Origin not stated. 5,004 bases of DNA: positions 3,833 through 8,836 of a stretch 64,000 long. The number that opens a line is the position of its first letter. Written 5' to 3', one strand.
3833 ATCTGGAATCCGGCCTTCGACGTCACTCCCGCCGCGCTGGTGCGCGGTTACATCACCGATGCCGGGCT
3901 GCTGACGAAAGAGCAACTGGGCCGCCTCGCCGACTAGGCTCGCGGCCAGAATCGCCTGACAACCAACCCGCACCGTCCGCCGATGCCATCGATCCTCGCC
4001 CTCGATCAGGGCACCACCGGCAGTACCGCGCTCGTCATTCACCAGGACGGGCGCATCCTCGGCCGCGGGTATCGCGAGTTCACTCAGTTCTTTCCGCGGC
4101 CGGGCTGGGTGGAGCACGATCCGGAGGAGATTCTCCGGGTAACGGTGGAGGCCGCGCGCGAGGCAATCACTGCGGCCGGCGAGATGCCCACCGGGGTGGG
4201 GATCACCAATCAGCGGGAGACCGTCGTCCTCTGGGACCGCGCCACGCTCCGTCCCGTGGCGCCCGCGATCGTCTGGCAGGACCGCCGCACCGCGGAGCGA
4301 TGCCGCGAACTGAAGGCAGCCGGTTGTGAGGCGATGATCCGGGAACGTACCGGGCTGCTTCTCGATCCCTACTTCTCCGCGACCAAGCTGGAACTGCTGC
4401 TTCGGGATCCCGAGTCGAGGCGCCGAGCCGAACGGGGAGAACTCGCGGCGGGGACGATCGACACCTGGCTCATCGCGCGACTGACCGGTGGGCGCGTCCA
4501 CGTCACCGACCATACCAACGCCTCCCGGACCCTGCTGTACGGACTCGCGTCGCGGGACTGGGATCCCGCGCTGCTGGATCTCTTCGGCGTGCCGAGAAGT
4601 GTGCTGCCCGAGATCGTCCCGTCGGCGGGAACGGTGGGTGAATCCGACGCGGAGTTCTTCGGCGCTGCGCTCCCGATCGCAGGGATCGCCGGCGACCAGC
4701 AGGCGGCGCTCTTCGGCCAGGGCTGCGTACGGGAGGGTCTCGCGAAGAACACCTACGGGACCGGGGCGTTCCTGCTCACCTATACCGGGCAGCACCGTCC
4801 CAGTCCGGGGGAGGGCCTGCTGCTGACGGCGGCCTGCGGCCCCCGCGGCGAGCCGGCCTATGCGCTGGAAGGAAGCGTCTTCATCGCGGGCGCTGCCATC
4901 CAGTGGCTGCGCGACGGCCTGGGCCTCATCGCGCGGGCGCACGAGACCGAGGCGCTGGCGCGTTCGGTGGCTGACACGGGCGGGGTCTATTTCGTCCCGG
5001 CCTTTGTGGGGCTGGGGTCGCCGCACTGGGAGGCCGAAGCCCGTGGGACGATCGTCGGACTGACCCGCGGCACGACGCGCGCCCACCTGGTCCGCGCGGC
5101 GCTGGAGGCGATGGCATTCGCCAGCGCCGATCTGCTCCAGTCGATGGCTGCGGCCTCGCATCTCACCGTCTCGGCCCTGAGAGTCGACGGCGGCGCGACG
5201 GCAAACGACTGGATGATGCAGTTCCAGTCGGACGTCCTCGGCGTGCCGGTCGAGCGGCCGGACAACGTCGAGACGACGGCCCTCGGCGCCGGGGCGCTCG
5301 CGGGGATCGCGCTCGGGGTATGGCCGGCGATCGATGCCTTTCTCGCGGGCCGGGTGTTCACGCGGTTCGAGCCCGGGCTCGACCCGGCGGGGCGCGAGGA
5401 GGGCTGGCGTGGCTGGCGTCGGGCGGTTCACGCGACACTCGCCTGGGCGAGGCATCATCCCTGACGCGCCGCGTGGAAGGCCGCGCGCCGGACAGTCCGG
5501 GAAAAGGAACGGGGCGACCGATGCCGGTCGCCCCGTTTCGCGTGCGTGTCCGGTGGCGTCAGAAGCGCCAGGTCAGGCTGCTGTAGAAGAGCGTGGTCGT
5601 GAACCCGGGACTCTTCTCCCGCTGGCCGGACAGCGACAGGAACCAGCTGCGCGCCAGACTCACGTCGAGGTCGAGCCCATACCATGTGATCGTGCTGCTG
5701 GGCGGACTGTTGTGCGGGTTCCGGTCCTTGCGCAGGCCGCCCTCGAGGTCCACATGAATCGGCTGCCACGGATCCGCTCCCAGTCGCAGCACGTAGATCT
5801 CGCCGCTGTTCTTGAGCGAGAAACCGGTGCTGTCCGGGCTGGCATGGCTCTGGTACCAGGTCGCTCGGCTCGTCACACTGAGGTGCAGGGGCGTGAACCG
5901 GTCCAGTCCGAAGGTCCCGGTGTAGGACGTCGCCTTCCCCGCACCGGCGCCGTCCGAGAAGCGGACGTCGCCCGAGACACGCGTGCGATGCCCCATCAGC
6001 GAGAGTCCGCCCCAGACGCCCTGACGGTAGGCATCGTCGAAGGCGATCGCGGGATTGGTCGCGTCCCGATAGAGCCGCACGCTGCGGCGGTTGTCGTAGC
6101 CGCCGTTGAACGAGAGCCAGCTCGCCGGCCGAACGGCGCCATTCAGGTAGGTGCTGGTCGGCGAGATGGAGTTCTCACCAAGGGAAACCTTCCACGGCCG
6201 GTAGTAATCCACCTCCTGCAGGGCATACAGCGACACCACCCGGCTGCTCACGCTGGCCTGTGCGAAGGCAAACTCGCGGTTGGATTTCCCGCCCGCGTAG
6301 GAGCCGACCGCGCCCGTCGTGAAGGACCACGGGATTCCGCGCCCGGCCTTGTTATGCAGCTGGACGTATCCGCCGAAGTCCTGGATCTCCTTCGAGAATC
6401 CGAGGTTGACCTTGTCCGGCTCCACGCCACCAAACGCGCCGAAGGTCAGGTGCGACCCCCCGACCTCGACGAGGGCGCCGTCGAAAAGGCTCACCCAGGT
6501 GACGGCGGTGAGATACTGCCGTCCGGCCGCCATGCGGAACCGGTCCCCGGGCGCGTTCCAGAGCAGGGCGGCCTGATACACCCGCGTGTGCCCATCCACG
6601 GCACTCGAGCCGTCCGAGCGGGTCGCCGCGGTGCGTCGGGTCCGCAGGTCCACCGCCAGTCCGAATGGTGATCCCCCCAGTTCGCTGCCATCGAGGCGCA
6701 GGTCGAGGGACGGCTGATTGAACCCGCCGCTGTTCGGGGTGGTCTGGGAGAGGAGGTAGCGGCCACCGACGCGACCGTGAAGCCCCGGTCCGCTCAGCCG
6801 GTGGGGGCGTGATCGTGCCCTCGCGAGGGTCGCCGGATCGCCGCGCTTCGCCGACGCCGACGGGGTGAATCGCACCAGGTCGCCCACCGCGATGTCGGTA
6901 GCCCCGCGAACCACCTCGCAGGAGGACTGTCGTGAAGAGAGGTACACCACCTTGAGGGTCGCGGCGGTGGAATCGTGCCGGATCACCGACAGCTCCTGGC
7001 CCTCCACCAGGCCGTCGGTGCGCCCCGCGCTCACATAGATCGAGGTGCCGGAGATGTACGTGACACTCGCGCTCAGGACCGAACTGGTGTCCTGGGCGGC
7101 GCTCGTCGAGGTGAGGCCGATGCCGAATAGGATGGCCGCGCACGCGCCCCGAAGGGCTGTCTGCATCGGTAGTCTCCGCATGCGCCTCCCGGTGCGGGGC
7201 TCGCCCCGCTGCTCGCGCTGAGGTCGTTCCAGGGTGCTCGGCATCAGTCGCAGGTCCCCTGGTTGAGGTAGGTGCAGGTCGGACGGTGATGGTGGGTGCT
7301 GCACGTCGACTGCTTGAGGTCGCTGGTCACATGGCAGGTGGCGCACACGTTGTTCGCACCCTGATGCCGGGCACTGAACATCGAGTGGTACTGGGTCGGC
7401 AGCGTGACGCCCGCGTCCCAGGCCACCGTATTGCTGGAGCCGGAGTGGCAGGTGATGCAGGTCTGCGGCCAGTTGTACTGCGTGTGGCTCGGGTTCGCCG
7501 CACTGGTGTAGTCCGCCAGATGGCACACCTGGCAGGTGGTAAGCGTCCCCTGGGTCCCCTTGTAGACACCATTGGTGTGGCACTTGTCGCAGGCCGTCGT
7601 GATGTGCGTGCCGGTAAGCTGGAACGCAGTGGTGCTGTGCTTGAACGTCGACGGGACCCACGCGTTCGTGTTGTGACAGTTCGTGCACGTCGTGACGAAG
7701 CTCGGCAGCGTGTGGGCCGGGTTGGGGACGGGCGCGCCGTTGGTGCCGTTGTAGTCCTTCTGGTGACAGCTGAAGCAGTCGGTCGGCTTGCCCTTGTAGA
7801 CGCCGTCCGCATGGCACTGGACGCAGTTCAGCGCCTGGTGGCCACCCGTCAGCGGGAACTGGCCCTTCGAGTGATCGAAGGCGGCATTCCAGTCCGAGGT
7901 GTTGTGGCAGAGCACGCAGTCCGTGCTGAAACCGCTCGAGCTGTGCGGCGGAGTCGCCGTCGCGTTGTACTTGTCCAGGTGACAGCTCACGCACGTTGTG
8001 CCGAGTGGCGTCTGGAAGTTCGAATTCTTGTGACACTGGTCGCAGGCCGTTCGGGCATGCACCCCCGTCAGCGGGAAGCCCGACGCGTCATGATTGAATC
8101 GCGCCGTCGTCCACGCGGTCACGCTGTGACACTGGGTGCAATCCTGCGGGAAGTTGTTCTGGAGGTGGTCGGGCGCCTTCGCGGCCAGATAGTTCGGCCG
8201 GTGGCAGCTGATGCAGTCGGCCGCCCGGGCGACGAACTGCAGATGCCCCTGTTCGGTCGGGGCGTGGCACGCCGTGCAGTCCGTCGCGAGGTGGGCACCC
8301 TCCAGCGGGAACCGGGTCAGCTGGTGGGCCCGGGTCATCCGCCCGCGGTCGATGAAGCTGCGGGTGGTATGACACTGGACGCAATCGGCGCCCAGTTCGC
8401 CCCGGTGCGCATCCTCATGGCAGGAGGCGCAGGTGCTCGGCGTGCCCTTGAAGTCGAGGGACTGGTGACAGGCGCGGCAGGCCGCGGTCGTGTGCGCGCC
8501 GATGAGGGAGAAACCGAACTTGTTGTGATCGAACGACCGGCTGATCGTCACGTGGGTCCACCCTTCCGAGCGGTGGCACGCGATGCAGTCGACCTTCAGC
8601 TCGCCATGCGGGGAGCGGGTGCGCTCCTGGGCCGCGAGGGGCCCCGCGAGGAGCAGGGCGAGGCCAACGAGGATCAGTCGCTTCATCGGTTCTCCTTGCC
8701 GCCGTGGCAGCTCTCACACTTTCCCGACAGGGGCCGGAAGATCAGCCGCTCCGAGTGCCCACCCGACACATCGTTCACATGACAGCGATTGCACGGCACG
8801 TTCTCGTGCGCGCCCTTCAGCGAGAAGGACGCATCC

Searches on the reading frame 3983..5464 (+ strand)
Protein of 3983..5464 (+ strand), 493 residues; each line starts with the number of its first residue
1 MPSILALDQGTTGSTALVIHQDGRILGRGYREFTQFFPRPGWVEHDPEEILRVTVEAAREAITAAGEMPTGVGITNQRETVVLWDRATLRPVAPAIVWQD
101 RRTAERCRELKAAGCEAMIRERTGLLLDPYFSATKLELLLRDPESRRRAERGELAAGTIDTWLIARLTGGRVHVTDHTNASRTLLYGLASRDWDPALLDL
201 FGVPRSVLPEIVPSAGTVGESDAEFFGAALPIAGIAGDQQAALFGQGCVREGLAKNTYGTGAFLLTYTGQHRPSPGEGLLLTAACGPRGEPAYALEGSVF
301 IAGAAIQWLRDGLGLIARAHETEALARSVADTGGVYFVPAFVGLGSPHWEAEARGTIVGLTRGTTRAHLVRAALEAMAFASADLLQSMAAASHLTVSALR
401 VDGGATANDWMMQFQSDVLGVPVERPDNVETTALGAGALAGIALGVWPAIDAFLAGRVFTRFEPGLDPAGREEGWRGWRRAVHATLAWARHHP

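Call 50: search_protein_families(library=pfam, proteins=[window:3983-5464:+], max_evalue=0.01)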
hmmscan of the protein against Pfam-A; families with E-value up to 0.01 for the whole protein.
window:3983-5464:+ (493 aa): 2 families
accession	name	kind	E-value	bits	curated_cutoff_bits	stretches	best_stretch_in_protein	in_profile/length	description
PF00370.27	FGGY_N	-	6e-65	219.7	28.8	1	4-245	2-245/245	FGGY family of carbohydrate kinases, N-terminal domain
PF02782.22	FGGY_C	-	4.2e-39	134.8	27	1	255-443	2-197/198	FGGY family of carbohydrate kinases, C-terminal domain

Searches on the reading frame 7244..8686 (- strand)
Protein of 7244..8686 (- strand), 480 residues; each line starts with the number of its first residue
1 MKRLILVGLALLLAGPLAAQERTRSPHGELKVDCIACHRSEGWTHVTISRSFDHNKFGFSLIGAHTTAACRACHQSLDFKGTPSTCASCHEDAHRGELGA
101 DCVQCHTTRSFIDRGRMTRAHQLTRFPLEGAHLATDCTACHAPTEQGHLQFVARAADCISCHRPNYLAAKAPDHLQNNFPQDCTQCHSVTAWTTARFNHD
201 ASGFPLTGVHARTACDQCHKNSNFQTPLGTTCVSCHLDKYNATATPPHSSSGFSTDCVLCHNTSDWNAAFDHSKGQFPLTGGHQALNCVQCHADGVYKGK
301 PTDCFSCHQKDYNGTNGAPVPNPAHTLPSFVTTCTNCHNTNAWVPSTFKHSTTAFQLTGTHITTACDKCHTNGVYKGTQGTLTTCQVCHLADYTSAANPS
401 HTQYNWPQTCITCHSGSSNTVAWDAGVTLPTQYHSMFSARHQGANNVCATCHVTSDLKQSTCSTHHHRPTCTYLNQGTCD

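Call 8: search_protein_families(library=pfam, proteins=[window:7244-8686:-], max_evalue=0.01)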
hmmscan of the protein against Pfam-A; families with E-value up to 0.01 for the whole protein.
window:7244-8686:- (480 aa): 5 families
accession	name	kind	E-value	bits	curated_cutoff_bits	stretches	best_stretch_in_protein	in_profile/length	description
PF14522.11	Cytochrome_C7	-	3.7e-17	62.4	24.8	3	93-163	7-67/67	Cytochrome c7 and related cytochrome c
PF22113.1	Mtrc-MtrF_II-IV_dom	-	4.5e-15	56.1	30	2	213-375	7-168/176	Outer membrane cytochrome MtrC/MtrF-like, domains II/IV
PF14537.11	Cytochrom_c3_2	-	8.2e-13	49.1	25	1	229-309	6-79/79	Cytochrome c3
PF02085.21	Cytochrom_CIII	-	6.4e-11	42.9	22.9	1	282-342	27-86/101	Class III cytochrome C family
PF09699.15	Paired_CXXCH_1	-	0.0046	17.1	20.6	0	154-189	5-38/41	Doubled CXXCH motif (Paired_CXXCH_1)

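Call 9: search_protein_families(library=ncbifam, proteins=[window:7244-8686:-], max_evalue=0.01)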
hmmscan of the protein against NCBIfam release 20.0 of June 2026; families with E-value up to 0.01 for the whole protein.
window:7244-8686:- (480 aa): 4 families
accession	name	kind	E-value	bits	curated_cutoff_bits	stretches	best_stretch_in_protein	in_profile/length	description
TIGR03508.1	decahem_SO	subfamily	8.9e-06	25.4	192.2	0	23-220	62-249/258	DmsE family decaheme c-type cytochrome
NF045713.1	CxxCH_16_HmcA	equivalog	0.00024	19.8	400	0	211-263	471-523/541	sulfate respiration complex hexadecaheme cytochrome HmcA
NF008659.0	PRK11659.1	equivalog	0.001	18.8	184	0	255-294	47-84/188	cytochrome c nitrite reductase pentaheme subunit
TIGR01905.1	paired_CXXCH_1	subfamily_domain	0.0079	16.1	25.2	1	155-188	6-37/41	doubled CXXCH domain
